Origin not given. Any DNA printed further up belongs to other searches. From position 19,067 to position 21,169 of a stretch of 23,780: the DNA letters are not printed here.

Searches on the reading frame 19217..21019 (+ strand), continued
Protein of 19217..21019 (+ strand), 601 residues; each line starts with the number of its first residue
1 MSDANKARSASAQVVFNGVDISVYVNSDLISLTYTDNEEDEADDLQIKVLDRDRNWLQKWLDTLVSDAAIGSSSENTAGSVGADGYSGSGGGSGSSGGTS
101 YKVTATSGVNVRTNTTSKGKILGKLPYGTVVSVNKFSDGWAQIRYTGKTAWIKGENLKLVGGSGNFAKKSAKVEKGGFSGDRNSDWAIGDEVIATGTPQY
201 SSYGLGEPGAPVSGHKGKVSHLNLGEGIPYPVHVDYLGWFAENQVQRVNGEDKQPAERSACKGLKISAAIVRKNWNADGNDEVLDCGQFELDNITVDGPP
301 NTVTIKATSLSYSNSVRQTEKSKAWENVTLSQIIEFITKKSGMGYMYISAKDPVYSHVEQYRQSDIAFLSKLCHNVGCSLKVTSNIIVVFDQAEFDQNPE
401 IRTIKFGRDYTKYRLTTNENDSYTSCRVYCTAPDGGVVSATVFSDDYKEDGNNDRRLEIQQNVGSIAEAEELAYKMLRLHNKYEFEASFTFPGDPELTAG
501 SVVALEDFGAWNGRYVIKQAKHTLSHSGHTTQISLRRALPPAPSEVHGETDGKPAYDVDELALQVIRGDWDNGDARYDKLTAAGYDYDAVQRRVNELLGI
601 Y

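Call 25: find_encoding_contigs(protein=P0020, flank=10000, max_places=2)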
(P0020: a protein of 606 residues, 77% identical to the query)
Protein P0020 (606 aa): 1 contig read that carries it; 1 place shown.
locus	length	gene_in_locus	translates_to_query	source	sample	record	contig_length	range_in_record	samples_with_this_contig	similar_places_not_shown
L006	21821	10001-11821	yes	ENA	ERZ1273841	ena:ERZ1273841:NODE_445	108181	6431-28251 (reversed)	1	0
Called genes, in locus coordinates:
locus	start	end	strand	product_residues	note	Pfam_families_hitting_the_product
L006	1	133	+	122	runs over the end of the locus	PF02924:HDPD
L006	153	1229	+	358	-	PF03864:Phage_cap_E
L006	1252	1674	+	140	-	-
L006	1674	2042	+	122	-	-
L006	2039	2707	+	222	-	-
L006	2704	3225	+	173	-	-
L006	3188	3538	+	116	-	-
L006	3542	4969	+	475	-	-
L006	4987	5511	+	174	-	PF04985:Phage_tube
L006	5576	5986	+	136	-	PF10109:Phage_TAC_7 (weak)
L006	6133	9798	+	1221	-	PF10145:PhageMin_Tail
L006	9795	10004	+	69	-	PF05489:Phage_tail_X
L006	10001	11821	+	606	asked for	PF08239:SH3_3, PF05954:Phage_GPD (weak), PF24032:YQBQ (weak), PF08230:CW_7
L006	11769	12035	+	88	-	-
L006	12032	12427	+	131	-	PF06995:Phage_P2_GpU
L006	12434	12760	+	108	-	PF04965:GPW_gp25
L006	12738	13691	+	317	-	PF04865:Baseplate_J, PF26078:Baseplate_J_M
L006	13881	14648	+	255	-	PF09684:Tail_P2_I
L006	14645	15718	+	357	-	-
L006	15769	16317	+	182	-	-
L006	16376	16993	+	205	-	-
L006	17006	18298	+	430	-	PF19789:DUF6273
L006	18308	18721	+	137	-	-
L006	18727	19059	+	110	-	-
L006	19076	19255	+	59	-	-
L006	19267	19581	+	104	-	-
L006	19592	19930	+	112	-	-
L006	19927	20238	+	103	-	PF09572:RE_XamI (weak), PF09682:Phage_holin_6_1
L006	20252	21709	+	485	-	PF01510:Amidase_2, PF01551:Peptidase_M23, PF08230:CW_7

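Call 28: search_protein_families(library=pfam, proteins=[L006:20252-21706:+, L006:14645-15715:+, L006:15769-16314:+, L006:16376-16990:+, L006:17006-18295:+, L006:18308-18718:+, L002:14614-16341:+, L006:11844-12032:+], max_evalue=0.01)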
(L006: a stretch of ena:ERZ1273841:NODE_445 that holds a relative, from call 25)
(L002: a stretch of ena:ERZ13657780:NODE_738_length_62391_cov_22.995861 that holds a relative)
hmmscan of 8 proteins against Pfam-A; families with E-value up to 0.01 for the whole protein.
L006:20252-21706:+ (485 aa): 3 families
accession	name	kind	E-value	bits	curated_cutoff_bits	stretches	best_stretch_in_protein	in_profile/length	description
PF01551.29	Peptidase_M23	-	2.4e-32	111.4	28.7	1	241-332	3-90/96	Peptidase family M23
PF08230.16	CW_7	-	6.1e-19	67.9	25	1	445-483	1-39/40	CW_7 repeat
PF01510.30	Amidase_2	-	3.1e-12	47.4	26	1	21-170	4-130/131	N-acetylmuramoyl-L-alanine amidase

L006:14645-15715:+ (357 aa): 0 families

L006:15769-16314:+ (182 aa): 0 families

L006:16376-16990:+ (205 aa): 1 family
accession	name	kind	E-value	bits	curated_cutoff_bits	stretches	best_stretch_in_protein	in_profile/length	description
PF12789.12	PTR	-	0.00066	20.1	27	1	38-59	22-43/60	Phage tail repeat like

L006:17006-18295:+ (430 aa): 1 family
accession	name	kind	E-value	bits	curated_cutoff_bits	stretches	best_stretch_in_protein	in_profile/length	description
PF19789.6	DUF6273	-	1.2e-13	51.7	23.5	1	287-429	28-169/172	Domain of unknown function (DUF6273)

L006:18308-18718:+ (137 aa): 0 families

L002:14614-16341:+ (576 aa): 0 families

L006:11844-12032:+ (63 aa): 0 families

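Call 29: fold_search(model_id=the predicted structure, library=pdb)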
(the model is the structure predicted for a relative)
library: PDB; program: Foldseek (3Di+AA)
matches with E <= 10: 664; with E <= 0.001: 72
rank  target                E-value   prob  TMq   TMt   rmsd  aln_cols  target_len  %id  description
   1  7aef_q                3.1e-19  1.00  0.32  0.33  19.1       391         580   13  Cryo-EM structure of an extracellular contractile injection system in marine bacterium Algoriphagus machipongonensis,  (released 2022-02-23)
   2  8kea_A                1.7e-18  1.00  0.41  0.29  25.7       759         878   11  Cyanophage A-1(L) baseplate-initiators (released 2024-04-10)
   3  7b5h_AJ               4.2e-18  1.00  0.39  0.40  15.6       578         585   10  Cryo-EM structure of the contractile injection system base plate from Anabaena PCC7120 (released 2022-02-23)
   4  9qgm_8A               9.1e-18  1.00  0.31  0.34  12.3       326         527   16  Cryo-EM structure of the PlPVC1 central spike, 3-fold symmetrized (C3), in extended state (released 2025-10-29)
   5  3cdd_F                9.1e-16  1.00  0.30  0.53  11.2       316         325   13  Crystal structure of prophage MuSo2, 43 kDa tail protein from Shewanella oneidensis (released 2008-03-11)
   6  3cdd_A                1.1e-15  1.00  0.31  0.54  18.1       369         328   12  Crystal structure of prophage MuSo2, 43 kDa tail protein from Shewanella oneidensis (released 2008-03-11)
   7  3cdd_D                1.1e-15  1.00  0.30  0.52  18.5       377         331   13  Crystal structure of prophage MuSo2, 43 kDa tail protein from Shewanella oneidensis (released 2008-03-11)
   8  3cdd_C                1.4e-15  1.00  0.31  0.53  17.4       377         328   11  Crystal structure of prophage MuSo2, 43 kDa tail protein from Shewanella oneidensis (released 2008-03-11)
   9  9gtr_q                2.3e-15  1.00  0.32  0.30  18.7       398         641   12  Cryo-EM structure of a contractile injection system in Streptomyces coelicolor, the baseplate complex in extended stat (released 2025-06-18)
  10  3cdd_B                4.5e-15  1.00  0.32  0.55  17.8       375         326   13  Crystal structure of prophage MuSo2, 43 kDa tail protein from Shewanella oneidensis (released 2008-03-11)
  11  9ki1_G                8.8e-15  1.00  0.29  0.46  11.1       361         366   12  Baseplate structure of Escherichia phage Mu (released 2025-02-12)
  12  3cdd_E                1.4e-14  1.00  0.31  0.55   8.2       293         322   13  Crystal structure of prophage MuSo2, 43 kDa tail protein from Shewanella oneidensis (released 2008-03-11)
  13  6j0m_A                1.8e-14  1.00  0.32  0.36   9.8       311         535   15  Cryo-EM Structure of an Extracellular Contractile Injection System, PVC baseplate in extended state (reconstructed wit (released 2019-04-10)
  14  3d37_A                1.9e-14  1.00  0.30  0.52  10.0       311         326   11  The crystal structure of the tail protein from Neisseria meningitidis MC58 (released 2008-07-08)
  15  8gra_G                2.4e-14  1.00  0.31  0.30  10.8       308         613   14  Structure of Type VI secretion system cargo delivery vehicle Hcp-VgrG-PAAR (released 2023-07-12)
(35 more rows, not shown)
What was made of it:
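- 19217..21022 (+): Baseplate hub gene (601 aa): a gpD/gp27/VgrG-type hub carrying three accessory modules. Foldseek probability 1.0 to solved hubs (call 29).
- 20000..20836 (+): Hub core (aa 262-540). Fold matches to Mu gp44, diffocin 8v3w_H, phiCD508 9g8s_q and monocin 9j1k_L (call 29).
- On gpD/gp27/VgrG-type baseplate hub (Pfam Phage_GPD PF05954 / YQBQ PF24032): Foldseek probability 1.0 to about 50 solved hubs, including Mu gp44, T4 gp27, VgrG, diffocin, phiCD508 and monocin (call 29).
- Closest known: Diffocin hub-hydrolase CD1368. Same: The fold match is direct (call 29).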

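Call 47: find_encoding_contigs(protein=P0104, flank=10000, max_places=2)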
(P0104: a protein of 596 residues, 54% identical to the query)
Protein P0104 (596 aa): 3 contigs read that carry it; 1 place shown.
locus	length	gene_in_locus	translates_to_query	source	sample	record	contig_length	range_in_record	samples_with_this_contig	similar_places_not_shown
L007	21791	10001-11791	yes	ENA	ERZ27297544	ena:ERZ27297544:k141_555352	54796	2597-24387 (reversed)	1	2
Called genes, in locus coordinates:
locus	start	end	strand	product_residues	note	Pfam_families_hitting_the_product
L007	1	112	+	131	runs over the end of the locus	PF02924:HDPD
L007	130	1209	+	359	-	PF03864:Phage_cap_E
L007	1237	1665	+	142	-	-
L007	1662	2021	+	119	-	-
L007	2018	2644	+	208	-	-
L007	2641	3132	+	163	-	-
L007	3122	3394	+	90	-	-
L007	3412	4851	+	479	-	-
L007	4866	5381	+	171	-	PF04985:Phage_tube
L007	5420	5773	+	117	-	-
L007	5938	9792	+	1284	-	-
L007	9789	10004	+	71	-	PF05489:Phage_tail_X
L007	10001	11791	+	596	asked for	PF08239:SH3_3, PF05954:Phage_GPD, PF24032:YQBQ (weak)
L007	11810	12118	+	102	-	-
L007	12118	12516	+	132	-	PF06995:Phage_P2_GpU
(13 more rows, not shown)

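Call 48: find_encoding_contigs(protein=P0082, flank=10000, max_places=2)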
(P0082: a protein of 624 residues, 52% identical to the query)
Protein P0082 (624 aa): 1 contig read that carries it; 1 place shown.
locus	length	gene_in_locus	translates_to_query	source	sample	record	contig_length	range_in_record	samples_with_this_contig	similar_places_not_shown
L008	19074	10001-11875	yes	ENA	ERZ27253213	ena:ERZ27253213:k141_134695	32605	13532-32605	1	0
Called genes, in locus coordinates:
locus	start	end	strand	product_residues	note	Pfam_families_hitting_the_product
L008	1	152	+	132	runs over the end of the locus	PF02924:HDPD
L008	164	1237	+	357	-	PF03864:Phage_cap_E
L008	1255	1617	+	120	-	-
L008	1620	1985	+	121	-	-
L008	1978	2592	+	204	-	-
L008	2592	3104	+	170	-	-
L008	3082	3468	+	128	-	-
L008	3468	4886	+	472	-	-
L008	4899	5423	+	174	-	PF04985:Phage_tube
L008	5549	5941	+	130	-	-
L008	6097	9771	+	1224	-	PF10145:PhageMin_Tail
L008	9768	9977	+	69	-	PF05489:Phage_tail_X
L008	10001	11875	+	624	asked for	PF06347:SH3_4 (faint), PF08239:SH3_3, PF05954:Phage_GPD (weak), PF24032:YQBQ (weak)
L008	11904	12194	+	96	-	-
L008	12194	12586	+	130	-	PF06995:Phage_P2_GpU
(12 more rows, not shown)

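Call 49: find_encoding_contigs(protein=P0100, flank=10000, max_places=2)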
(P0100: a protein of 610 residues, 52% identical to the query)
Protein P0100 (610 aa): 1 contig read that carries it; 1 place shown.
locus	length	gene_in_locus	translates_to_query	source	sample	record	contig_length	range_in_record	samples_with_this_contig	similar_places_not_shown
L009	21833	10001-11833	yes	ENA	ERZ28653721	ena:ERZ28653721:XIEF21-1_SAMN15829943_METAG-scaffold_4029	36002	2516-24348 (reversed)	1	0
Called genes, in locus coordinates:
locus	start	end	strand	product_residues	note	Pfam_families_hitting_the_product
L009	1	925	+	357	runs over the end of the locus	PF03864:Phage_cap_E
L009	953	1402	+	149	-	-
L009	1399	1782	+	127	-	-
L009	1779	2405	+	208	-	-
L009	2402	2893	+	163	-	-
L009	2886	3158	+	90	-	-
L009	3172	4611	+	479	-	-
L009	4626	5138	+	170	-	PF04985:Phage_tube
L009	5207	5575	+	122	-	-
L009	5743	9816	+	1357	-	PF10145:PhageMin_Tail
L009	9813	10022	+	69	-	PF05489:Phage_tail_X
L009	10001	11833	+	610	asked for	PF05954:Phage_GPD (faint), PF24032:YQBQ (weak)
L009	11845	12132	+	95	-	PF04717:Phage_base_V (faint)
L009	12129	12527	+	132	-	PF06995:Phage_P2_GpU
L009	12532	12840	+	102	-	PF04965:GPW_gp25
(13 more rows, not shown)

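Call 53: find_related_loci(query=A2, collection=viral_contigs, flank=10000)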
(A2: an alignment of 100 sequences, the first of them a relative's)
Query A2 (601 aa) in viral_contigs; peptide patterns used: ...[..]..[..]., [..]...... (x = any residue, [..] = any of these).
442 stretches matched a pattern; 399 encode a relative of the query (tblastn E <= 1e-3); the best 80 are kept; 80 distinct loci.
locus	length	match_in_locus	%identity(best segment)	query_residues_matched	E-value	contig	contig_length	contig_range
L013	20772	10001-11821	64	1-600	0e+0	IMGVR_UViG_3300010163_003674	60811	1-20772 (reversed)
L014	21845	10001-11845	49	1-599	0e+0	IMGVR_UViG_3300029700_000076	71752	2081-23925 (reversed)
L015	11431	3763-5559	51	1-598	0e+0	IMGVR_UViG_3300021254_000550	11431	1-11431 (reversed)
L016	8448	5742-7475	50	1-598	0e+0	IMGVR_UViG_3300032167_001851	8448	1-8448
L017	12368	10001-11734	50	1-598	0e+0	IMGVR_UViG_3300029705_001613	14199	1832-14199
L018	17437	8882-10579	49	7-598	5e-176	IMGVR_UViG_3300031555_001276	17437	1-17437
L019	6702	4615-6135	51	1-539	7e-169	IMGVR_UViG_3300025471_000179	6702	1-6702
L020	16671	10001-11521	51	1-539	7e-168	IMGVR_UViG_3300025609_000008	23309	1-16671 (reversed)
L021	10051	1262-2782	51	1-539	2e-166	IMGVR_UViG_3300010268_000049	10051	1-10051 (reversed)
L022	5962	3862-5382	51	1-539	4e-168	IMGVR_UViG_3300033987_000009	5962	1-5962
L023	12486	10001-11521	50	1-539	2e-165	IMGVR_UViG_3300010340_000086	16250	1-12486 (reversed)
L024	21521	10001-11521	47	1-539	1e-152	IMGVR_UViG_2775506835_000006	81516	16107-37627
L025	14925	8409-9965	45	1-539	2e-131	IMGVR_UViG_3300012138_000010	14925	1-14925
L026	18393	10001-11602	57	1-598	8e-126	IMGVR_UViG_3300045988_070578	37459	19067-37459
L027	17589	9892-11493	57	1-598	7e-126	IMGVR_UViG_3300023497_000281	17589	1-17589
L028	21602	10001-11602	57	1-598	8e-126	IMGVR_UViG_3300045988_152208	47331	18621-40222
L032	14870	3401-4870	42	7-537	6e-126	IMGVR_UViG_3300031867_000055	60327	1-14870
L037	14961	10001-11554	42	1-539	5e-125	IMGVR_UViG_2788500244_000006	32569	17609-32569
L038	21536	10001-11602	57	1-598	1e-124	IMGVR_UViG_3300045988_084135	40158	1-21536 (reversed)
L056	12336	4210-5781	54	1-599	2e-121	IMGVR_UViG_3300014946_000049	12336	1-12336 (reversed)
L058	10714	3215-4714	54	1-599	2e-115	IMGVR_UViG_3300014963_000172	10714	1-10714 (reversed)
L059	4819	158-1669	52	1-598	3e-114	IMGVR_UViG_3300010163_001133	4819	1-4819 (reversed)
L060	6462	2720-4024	48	2-539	3e-103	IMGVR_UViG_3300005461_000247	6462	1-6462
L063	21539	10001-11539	39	1-539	7e-101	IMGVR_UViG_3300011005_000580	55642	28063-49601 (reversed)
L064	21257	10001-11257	45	7-539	1e-99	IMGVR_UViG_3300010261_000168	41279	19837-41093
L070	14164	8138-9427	46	1-539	2e-97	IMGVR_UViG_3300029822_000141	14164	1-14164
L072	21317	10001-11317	54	1-539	5e-97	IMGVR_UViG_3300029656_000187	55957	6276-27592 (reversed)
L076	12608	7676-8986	48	1-539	7e-96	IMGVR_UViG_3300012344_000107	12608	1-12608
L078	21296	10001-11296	45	1-539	2e-95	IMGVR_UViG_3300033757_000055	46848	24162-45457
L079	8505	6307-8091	41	1-539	9e-96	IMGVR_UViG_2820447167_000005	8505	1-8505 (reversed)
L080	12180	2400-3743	51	1-539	5e-95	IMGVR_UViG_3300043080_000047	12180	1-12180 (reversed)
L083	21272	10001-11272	46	1-539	2e-93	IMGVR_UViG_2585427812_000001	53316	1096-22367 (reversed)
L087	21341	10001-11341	53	1-539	1e-92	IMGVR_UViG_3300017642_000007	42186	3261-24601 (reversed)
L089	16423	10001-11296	46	1-539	1e-92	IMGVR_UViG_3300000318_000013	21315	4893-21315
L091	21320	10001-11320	54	1-539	2e-92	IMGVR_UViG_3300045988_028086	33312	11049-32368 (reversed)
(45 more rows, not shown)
